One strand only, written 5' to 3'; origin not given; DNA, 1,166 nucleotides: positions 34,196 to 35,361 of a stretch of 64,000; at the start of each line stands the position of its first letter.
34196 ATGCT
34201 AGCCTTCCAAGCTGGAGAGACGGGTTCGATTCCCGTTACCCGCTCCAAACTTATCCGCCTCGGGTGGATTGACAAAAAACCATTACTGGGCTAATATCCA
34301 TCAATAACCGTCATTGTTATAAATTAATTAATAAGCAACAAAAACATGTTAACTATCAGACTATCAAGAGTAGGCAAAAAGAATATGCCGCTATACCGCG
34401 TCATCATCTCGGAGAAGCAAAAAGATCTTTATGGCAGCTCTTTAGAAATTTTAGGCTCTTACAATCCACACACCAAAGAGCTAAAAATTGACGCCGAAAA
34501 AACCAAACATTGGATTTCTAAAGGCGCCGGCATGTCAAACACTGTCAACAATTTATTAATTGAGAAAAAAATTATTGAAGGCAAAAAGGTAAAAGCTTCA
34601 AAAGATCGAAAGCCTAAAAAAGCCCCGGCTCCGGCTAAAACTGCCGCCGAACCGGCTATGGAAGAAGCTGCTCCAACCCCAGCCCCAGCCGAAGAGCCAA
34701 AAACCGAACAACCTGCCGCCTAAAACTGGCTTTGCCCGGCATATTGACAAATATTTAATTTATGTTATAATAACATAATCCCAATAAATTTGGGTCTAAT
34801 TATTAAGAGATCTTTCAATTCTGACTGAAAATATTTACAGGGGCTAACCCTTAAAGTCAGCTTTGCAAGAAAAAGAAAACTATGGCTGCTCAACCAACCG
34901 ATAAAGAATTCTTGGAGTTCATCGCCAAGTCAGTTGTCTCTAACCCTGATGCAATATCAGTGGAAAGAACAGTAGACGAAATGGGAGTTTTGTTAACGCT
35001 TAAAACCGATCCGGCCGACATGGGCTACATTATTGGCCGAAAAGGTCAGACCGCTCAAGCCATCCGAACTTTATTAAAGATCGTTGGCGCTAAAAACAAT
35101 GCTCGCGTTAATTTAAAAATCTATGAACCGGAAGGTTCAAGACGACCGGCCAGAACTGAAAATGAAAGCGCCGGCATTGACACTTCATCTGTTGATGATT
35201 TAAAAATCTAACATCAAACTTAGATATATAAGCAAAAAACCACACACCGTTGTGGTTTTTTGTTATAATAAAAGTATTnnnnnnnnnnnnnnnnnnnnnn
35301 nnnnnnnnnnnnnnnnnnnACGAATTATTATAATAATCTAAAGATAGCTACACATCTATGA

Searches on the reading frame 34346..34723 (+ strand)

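Call 50: search_protein_families(library=pfam, proteins=[window:34346-34723:+], max_evalue=1)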
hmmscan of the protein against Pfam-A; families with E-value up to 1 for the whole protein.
window:34346-34723:+ (125 aa): 1 family
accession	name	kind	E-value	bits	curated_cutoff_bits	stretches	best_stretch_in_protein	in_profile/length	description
PF00886.24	Ribosomal_S16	-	3.4e-15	56.2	27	1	8-64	1-62/62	Ribosomal protein S16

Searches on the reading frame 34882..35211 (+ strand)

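Call 50: search_protein_families(library=pfam, proteins=[window:34882-35211:+], max_evalue=1)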
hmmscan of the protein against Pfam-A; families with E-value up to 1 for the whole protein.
window:34882-35211:+ (109 aa): 3 families
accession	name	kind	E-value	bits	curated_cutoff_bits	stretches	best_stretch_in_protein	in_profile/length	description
PF13083.13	KH_KhpA-B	-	3.2e-22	78.7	32.1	1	8-80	1-73/73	KhpA/KhpB, KH domain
PF07650.23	KH_2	-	0.00029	21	22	1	44-82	33-72/78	KH domain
PF00013.35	KH_1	-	0.018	15.3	21.5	1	44-63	8-27/66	KH domain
